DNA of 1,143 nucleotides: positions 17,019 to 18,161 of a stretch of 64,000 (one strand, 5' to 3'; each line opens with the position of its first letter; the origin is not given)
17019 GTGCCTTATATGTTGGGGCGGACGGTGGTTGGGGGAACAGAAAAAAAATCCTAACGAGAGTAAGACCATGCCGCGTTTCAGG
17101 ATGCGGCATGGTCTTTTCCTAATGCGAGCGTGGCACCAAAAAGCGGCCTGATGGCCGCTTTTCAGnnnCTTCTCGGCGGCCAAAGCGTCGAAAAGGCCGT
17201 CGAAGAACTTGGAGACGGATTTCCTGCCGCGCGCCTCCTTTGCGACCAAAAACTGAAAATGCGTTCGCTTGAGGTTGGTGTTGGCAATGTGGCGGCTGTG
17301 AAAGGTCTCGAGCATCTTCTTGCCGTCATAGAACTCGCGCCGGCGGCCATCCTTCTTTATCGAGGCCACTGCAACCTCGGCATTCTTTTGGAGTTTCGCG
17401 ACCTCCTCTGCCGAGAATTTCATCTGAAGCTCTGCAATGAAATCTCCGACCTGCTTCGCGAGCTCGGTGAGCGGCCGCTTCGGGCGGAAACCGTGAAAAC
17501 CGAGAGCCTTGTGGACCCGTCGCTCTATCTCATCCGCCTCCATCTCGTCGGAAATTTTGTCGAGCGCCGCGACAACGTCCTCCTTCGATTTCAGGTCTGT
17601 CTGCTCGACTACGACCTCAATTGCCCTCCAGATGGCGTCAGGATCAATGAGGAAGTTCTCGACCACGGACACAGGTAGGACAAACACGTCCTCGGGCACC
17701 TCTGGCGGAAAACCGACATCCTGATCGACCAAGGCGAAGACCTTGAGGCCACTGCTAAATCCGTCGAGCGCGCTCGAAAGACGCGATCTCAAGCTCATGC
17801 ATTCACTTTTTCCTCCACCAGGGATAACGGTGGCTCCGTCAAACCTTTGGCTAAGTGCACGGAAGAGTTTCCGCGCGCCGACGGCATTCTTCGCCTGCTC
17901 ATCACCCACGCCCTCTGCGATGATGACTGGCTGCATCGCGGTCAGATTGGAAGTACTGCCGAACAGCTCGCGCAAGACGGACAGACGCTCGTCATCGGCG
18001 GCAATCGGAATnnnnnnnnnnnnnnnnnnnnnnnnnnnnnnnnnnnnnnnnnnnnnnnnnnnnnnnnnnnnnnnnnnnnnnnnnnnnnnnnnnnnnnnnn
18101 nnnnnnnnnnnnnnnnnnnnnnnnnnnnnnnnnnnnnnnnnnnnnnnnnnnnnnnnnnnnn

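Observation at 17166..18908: Standalone class 1 OLD-family ATPase-Toprim nuclease between serS and alr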

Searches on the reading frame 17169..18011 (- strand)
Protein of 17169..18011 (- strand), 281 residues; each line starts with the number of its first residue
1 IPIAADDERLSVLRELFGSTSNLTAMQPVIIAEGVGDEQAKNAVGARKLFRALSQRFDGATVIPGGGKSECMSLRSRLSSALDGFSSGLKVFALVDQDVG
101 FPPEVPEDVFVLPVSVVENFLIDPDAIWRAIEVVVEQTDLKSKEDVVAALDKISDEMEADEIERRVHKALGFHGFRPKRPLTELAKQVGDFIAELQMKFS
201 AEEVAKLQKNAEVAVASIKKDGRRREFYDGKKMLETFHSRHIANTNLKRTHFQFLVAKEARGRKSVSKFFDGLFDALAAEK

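Call 39: search_solved_structures(query=window:17169-18011:-, max_evalue=10, show_alignments=2)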
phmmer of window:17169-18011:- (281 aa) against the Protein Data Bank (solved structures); distinct sequences matched with E-value up to 10: 1.
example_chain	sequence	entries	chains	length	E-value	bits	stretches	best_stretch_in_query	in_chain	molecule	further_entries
1wqu_A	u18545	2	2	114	0.52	13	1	159-194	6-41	Proto-oncogene tyrosine-protein kinase FES/FPS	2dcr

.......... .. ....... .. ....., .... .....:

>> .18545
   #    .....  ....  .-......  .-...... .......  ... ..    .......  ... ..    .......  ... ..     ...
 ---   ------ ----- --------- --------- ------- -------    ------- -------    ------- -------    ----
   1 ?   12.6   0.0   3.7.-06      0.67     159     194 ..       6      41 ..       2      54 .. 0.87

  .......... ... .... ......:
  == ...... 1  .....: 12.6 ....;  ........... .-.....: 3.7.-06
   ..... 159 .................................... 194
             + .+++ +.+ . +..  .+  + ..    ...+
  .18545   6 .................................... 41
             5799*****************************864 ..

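Call 41: search_protein_families(library=padloc, proteins=[window:17169-18011:-], max_evalue=1)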
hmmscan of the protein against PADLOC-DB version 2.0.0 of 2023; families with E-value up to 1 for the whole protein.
window:17169-18011:- (281 aa): 2 families
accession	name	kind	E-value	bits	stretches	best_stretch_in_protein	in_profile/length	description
PDLC02981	AriAB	-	1.6e-18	64.7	1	7-261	411-674/694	-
PDLC02983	AriB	-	0.001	17.3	1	60-144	27-115/236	-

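Call 42: predict_structure(alignment_id=A2)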
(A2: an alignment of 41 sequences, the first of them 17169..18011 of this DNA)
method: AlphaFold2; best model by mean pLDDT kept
length: 281 residues; sequences in the alignment: 41
mean_pLDDT: 90.0   pTM: 0.84
mean pLDDT of the five models: 90.0, 89.8, 88.8, 88.5, 88.1
residues with pLDDT >= 90: 218; 70-90: 26; 50-70: 32; < 50: 5
segments of 3 or more residues with pLDDT < 50: 1-4
pLDDT, mean of each block of 10 residues (from residue 1): 52 65 77 70 77 95 90 93 88 87 86 96 98 97 98 98 95 95 98 98 98 98 97 97 96 97 97 91 62
secondary structure, 60 per line:
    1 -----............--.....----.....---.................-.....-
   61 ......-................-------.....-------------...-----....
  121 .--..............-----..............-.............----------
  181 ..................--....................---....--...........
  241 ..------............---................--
elements in order: H6-17 H20-24 E29-33 H37-53 H55-59 E61-66 H68-83 E91-95 E109-111 H117-121 H124-137 H143-156 H158-170 H181-198 H201-220 H224-227 H230-242 H249-260 H264-279

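Call 44: fold_search(model_id=the predicted structure, library=pdb)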
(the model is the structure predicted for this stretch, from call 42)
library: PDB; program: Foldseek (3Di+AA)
matches with E <= 10: 590; with E <= 0.001: 1
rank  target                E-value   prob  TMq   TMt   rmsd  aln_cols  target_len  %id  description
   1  8ux9_A                9.9e-04  1.00  0.40  0.37  12.7       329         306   11  Asymmetric unit of the PARIS Immune Complex at 3.2 Angstrom Resolution (released 2024-09-18)
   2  8v46_D                4.5e-03  0.99  0.39  0.37  12.7       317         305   10  CryoEM structure of AriA-AriB complex (Form I) (released 2024-06-26)
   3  5wqc                  5.8e-02  0.20  0.17  0.11  28.3       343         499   11  Crystal structure of human orexin 2 receptor bound to the selective antagonist EMPA determined by the synchrotron light  (released 2017-11-29)
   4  6kuw_A                8.8e-02  0.12  0.13  0.09  26.0       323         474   12  Crystal structure of human alpha2C adrenergic G protein-coupled receptor. (released 2019-12-04)
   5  7b6h                  2.5e-01  0.15  0.19  0.10  21.4       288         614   10  Drosophila melanogaster TRAPP C11 subunits region 1 to 718 (released 2021-06-09)
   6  3ipr_C                2.8e-01  0.21  0.15  0.23   8.3        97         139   15  Crystal structure of the Enterococcus faecalis gluconate specific EIIA phosphotransferase system component (released 2009-09-15)
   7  4pev_A                2.8e-01  0.16  0.22  0.18  20.5       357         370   11  Crystal structure of ABC transporter system solute-binding proteins from Aeropyrum pernix K1 (released 2014-05-21)
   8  9qus_A                4.7e-01  0.12  0.12  0.13   9.9        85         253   14  Triosephosphate isomerase of Rhodonellum psychrophilum (released 2025-05-14)
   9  8ouz_B                5.2e-01  0.20  0.14  0.13  10.2       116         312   14  Human RAD51B-RAD51C-RAD51D-XRCC2 (BCDX2) complex, 2.2 A resolution (released 2023-06-21)
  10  8t9t                  5.5e-01  0.05  0.14  0.13  23.4       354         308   14  Apo Crystal Structure of a Substrate Binding Protein (IseP) from an Isethionate TRAP Transporter (released 2024-06-26)
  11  6y3x_A                5.8e-01  0.12  0.16  0.08  20.2       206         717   10  Crystal structure of the Francisella novicida lysine decarboxylase LdcF (released 2021-01-27)
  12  9svx_C                6.1e-01  0.16  0.15  0.13  13.4       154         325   11  XRCC3-RAD51C-RAD51D-XRCC2 (XRCC3 complex) capping a RAD51 filament on single stranded DNA (released 2025-11-26)
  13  6kp6                  6.1e-01  0.06  0.14  0.09  25.7       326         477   11  The structural study of mutation induced inactivation of Human muscarinic receptor M4 (released 2020-03-11)
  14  9d4n_A                6.4e-01  0.18  0.16  0.15  13.7       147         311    9  The cryo-EM structure of the yeast Dmc1 filament bound to ssDNA in the presence of ATP (released 2025-01-22)
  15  9q29_J                6.4e-01  0.12  0.13  0.12  13.9       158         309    9  DX2-CX3 structure capping RAD51 filament (released 2026-03-04)
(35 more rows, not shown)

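Call 78: search_protein_representatives(protein=window:17169-18011:-)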
Query: 281 residues. Proteins with E-value up to 0.001 (for the whole library): 171; up to 1e-10: 103; up to 1e-30: 24. The best 150 are listed.
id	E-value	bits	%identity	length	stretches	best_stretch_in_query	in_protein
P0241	1.5e-66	240.9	43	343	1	2-275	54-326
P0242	9.3e-62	225.2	41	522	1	2-262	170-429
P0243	6.3e-56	206.0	39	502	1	3-279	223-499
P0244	5.5e-54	199.7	42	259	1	26-277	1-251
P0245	5.7e-53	196.4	45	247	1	46-277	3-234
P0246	3.0e-51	190.7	66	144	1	140-279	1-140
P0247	8.3e-51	189.3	37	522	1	2-277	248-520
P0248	9.9e-51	189.0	40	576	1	3-276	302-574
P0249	2.6e-50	187.6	38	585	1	2-278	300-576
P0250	5.1e-50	186.7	44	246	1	1-238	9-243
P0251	1.4e-49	185.2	40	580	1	3-280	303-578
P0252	3.6e-49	183.9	44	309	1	3-254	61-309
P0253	1.2e-48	182.2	35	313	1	3-279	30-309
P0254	5.2e-48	180.1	39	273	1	26-278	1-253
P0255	9.7e-46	172.7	38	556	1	3-277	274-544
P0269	4.5e-25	105.0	26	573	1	6-276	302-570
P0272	2.6e-22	95.9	30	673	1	1-259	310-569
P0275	6.8e-22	94.5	32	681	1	4-271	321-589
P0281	1.3e-20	90.3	31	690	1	3-265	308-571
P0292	8.1e-19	84.5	27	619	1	2-259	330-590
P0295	1.8e-18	83.3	28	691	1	3-264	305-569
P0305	5.8e-17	78.4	29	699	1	7-264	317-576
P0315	2.3e-14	69.9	29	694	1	2-262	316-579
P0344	1.1e-10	57.8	26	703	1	2-256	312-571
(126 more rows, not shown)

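Call 79: search_protein_families(library=padloc, proteins=[P0272, P0275, P0281, P0295, P0305, P0315, P0344, P0269, P0292, P0253], max_evalue=1e-15)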
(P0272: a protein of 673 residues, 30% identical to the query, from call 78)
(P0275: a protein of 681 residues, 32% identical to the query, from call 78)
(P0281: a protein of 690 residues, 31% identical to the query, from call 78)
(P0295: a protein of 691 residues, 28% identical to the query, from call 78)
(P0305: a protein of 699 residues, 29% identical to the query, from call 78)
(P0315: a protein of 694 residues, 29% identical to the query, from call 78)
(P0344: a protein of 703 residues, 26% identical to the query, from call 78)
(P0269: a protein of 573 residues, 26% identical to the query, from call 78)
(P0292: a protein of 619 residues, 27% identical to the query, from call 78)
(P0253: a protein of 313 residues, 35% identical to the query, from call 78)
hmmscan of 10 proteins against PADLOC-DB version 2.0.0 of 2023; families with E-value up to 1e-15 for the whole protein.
P0272 (673 aa): 19 families
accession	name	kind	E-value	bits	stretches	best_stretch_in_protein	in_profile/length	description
PDLC02981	AriAB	-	8.2e-53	178.1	1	124-585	250-689/694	-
PDLC00271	PtuA1|PtuA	-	4.6e-23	80.4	1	196-302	237-337/421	AAA ATPase domain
PDLC00305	PtuA1|PtuA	-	2.3e-22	77.9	1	160-297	173-298/392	AAA ATPase domain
PDLC02980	AriA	-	2.8e-22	78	1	199-288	231-304/304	-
PDLC02979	AriA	-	2.6e-21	74.8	1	190-287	290-373/373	-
PDLC00278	PtuA1|PtuA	-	5.3e-20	70.1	0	149-303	201-343/436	AAA ATPase domain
PDLC03878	NsnB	-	1.4e-19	69.1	0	164-291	177-285/345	-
PDLC00289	PtuA1|PtuA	-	1.9e-19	68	0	158-299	185-304/404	AAA ATPase domain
PDLC00290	PtuA1|PtuA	-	1.3e-18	65.6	0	238-296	266-322/414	AAA ATPase domain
PDLC02913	ATPase_I-A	-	1.6e-18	65.2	0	198-298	324-418/508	-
PDLC04135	mad3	-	2.4e-18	64.8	0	199-300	257-339/374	mads_3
PDLC02914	ATPase-Toprim_I-B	-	2.4e-18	64.5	0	201-300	180-261/443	-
PDLC00279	PtuA1|PtuA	-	1.1e-17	62.3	0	203-313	232-337/416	AAA ATPase domain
PDLC00267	PtuA1|PtuA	-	2.3e-17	61.2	0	162-296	212-338/438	AAA ATPase domain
PDLC00304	PtuA1|PtuA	-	1e-16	59.2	0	158-299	209-344/444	AAA ATPase domain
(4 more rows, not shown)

P0275 (681 aa): 12 families
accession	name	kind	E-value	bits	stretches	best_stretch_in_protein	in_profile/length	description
PDLC02981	AriAB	-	1.1e-37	128.1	1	200-556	299-652/694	-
PDLC00271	PtuA1|PtuA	-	1.2e-21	75.8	1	203-308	239-336/421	AAA ATPase domain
PDLC02980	AriA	-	4.1e-19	67.7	0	201-295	228-304/304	-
PDLC00289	PtuA1|PtuA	-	9.6e-18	62.4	0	203-306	220-304/404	AAA ATPase domain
PDLC02914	ATPase-Toprim_I-B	-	1.2e-17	62.3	0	203-306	177-260/443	-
PDLC04135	mad3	-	1.4e-17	62.3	0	190-308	246-340/374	mads_3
PDLC02979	AriA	-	4.5e-17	60.9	0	192-293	290-372/373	-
PDLC00305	PtuA1|PtuA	-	8.3e-17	59.6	0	204-306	205-300/392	AAA ATPase domain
PDLC00277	PtuA1|PtuA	-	1.6e-16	58.6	0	203-307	243-341/423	AAA ATPase domain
PDLC03878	NsnB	-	3.9e-16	57.7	0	245-297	238-284/345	-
PDLC00278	PtuA1|PtuA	-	6.5e-16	56.6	0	204-306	247-343/436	AAA ATPase domain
PDLC02913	ATPase_I-A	-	7.3e-16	56.4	0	202-306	323-419/508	-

P0281 (690 aa): 9 families
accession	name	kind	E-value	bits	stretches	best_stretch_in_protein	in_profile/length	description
PDLC02981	AriAB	-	8.7e-46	154.9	1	156-566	264-673/694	-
PDLC02980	AriA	-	1.7e-21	75.5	1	174-282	187-304/304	-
PDLC00271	PtuA1|PtuA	-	4.3e-20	70.7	0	164-295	213-336/421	AAA ATPase domain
PDLC00278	PtuA1|PtuA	-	1.1e-17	62.5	0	177-296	230-343/436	AAA ATPase domain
PDLC02979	AriA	-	2.3e-17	61.9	0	180-281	281-373/373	-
PDLC00289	PtuA1|PtuA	-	3.8e-17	60.4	0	178-293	204-304/404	AAA ATPase domain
PDLC00267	PtuA1|PtuA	-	1.8e-16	58.3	0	162-292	213-340/438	AAA ATPase domain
PDLC02914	ATPase-Toprim_I-B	-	2.4e-16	58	0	198-293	178-260/443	-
PDLC02913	ATPase_I-A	-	4.6e-16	57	0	194-293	321-419/508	-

P0295 (691 aa): 13 families
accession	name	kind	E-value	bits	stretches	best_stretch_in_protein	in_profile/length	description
PDLC02981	AriAB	-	2.5e-59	199.6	1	150-578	268-686/694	-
PDLC00271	PtuA1|PtuA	-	3.1e-22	77.7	1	151-293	210-336/421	AAA ATPase domain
PDLC02914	ATPase-Toprim_I-B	-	5.9e-22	76.5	1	191-428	178-381/443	-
PDLC02979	AriA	-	4.5e-20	70.8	1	105-279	243-373/373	-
PDLC02980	AriA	-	1.2e-19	69.5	1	103-280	192-304/304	-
PDLC00304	PtuA1|PtuA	-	1.2e-19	68.8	1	148-291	210-344/444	AAA ATPase domain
PDLC00278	PtuA1|PtuA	-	4e-19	67.2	1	186-301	243-353/436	AAA ATPase domain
PDLC00305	PtuA1|PtuA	-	1.6e-18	65.2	0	152-291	176-300/392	AAA ATPase domain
PDLC00290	PtuA1|PtuA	-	2.4e-18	64.7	0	233-308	269-342/414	AAA ATPase domain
PDLC00295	PtuA1|PtuA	-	8.9e-17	59.3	0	152-326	223-379/451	AAA ATPase domain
PDLC02913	ATPase_I-A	-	9.5e-17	59.3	0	142-297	285-423/508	-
PDLC00289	PtuA1|PtuA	-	2.1e-16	58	0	192-292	222-305/404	AAA ATPase domain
PDLC04135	mad3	-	3.8e-16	57.6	0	105-317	195-362/374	mads_3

P0305 (699 aa): 10 families
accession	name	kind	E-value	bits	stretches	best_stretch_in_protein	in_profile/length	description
PDLC02981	AriAB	-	3.4e-54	182.7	1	198-578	295-679/694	-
PDLC00271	PtuA1|PtuA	-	1.1e-22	79.2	0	194-300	238-336/421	AAA ATPase domain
PDLC02980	AriA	-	1.4e-20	72.5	1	173-287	220-304/304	-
PDLC00305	PtuA1|PtuA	-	1.4e-19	68.7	1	195-299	204-301/392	AAA ATPase domain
PDLC00279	PtuA1|PtuA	-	4.7e-18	63.5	0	199-300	231-325/416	AAA ATPase domain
PDLC03878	NsnB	-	3.4e-17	61.2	0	3-288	2-283/345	-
PDLC00278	PtuA1|PtuA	-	3.9e-17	60.7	0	194-301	245-346/436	AAA ATPase domain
PDLC02914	ATPase-Toprim_I-B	-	4e-17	60.5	0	198-299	180-261/443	-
PDLC00269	PtuA1|PtuA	-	1.6e-16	58.6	0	185-308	239-361/446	AAA ATPase domain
PDLC02979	AriA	-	3.3e-16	58.1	0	166-285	290-372/373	-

P0315 (694 aa): 7 families
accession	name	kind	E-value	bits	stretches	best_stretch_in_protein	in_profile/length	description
PDLC02981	AriAB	-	2.4e-39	133.6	1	250-560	335-657/694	-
PDLC02980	AriA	-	1.4e-22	79.1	1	169-292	190-304/304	-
PDLC00271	PtuA1|PtuA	-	5.4e-18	63.7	0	196-304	238-335/421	AAA ATPase domain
PDLC02979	AriA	-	3.3e-17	61.4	0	186-291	290-373/373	-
PDLC02914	ATPase-Toprim_I-B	-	1.1e-16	59.1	0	184-304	166-261/443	-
PDLC00289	PtuA1|PtuA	-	2.6e-16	57.7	0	250-303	253-304/404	AAA ATPase domain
PDLC00290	PtuA1|PtuA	-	3.2e-16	57.7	0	248-304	272-326/414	AAA ATPase domain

P0344 (703 aa): 4 families
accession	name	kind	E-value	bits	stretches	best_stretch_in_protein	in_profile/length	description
PDLC02981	AriAB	-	3.7e-40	136.3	1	239-557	327-656/694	-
PDLC02980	AriA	-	1.6e-21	75.6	1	192-289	230-304/304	-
PDLC00271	PtuA1|PtuA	-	8.7e-20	69.6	0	191-302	238-336/421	AAA ATPase domain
PDLC04135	mad3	-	1.5e-16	59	0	106-304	193-342/374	mads_3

P0269 (573 aa): 19 families
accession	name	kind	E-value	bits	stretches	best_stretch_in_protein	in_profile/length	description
PDLC02981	AriAB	-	5.3e-41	139.1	1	148-430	268-535/694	-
PDLC00305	PtuA1|PtuA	-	3.6e-24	83.8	1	155-287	181-303/392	AAA ATPase domain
PDLC00271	PtuA1|PtuA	-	9e-22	76.2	0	151-307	212-354/421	AAA ATPase domain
PDLC02914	ATPase-Toprim_I-B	-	1.3e-21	75.3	0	162-289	156-265/443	-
PDLC02913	ATPase_I-A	-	5.9e-21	73.2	0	150-290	295-420/508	-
PDLC02979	AriA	-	1.9e-20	72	0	166-272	290-373/373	-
PDLC02980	AriA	-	9.2e-20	69.8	0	175-273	222-304/304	-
PDLC00299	PtuA1|PtuA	-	1.4e-19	68.5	0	164-290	320-436/535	AAA ATPase domain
PDLC02358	Old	-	3.5e-19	67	0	212-308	270-363/578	Old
PDLC00284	PtuA1|PtuA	-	2e-18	64.6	0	184-288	353-451/545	AAA ATPase domain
PDLC00090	GajA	-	7.3e-18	62.6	0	140-304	224-396/659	AAA ATPase domain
PDLC00278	PtuA1|PtuA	-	1.6e-17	62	0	172-297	235-357/436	AAA ATPase domain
PDLC00091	GajA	-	2.4e-17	61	0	226-307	296-377/627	AAA ATPase domain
PDLC04135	mad3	-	8.3e-17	59.8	0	186-290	259-341/374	mads_3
PDLC00279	PtuA1|PtuA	-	2e-16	58.2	0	172-290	218-329/416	AAA ATPase domain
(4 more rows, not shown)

P0292 (619 aa): 8 families
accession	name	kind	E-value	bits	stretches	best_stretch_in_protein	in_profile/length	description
PDLC02981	AriAB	-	4.1e-42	142.7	1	258-587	329-669/694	-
PDLC02980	AriA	-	2.2e-20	71.8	0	209-306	229-304/304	-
PDLC00271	PtuA1|PtuA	-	1.2e-19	69.2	0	166-319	202-336/421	AAA ATPase domain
PDLC02979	AriA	-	1.7e-17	62.3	0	209-303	291-371/373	-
PDLC00091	GajA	-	2.5e-17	60.9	1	256-330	293-366/627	AAA ATPase domain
PDLC00071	GajA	-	1.6e-16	58.2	0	260-344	274-361/588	AAA ATPase domain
PDLC02913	ATPase_I-A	-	1.8e-16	58.4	0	165-322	285-422/508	-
PDLC04135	mad3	-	6.2e-16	56.9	0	175-318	231-339/374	mads_3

P0253 (313 aa): 0 families
